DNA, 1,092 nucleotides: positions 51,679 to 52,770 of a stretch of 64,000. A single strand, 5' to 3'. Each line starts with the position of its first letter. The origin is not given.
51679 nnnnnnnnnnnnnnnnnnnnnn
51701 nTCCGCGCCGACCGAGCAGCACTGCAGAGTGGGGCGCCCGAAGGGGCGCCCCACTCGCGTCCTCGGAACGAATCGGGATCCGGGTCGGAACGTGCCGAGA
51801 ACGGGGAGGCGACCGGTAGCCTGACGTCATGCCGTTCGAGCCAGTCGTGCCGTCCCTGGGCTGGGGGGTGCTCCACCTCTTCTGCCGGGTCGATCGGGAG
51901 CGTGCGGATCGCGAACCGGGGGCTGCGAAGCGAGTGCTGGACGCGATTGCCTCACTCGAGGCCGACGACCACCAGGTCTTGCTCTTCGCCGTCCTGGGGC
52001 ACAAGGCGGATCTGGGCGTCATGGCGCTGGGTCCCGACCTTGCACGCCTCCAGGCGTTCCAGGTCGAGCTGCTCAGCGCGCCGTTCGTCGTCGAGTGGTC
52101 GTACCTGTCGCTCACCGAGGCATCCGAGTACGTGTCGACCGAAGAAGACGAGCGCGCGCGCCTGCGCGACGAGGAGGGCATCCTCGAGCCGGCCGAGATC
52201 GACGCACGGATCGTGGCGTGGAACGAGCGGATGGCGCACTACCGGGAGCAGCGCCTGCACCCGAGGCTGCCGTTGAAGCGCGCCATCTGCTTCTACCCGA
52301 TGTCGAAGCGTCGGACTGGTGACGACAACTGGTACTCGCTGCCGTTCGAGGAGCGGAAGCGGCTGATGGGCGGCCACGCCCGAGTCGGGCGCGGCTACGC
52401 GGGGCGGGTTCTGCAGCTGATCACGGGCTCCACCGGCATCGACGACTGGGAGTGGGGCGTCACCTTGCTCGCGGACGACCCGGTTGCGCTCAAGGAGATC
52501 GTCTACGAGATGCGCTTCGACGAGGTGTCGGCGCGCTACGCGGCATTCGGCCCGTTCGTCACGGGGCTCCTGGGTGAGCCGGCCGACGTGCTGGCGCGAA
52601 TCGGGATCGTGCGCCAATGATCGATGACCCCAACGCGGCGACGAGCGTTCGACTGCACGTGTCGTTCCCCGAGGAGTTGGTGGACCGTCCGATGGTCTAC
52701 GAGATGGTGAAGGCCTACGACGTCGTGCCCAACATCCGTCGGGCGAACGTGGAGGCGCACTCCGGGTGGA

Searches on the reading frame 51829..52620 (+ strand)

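Call 44: search_protein_families(library=pfam, proteins=[window:51829-52620:+], max_evalue=0.001)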
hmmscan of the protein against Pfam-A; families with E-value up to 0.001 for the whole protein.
window:51829-52620:+ (263 aa): 1 family
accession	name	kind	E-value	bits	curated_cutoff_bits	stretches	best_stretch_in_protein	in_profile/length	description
PF06778.18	Chlor_dismutase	-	1.7e-49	168.5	25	1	36-247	8-187/189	Chlorite dismutase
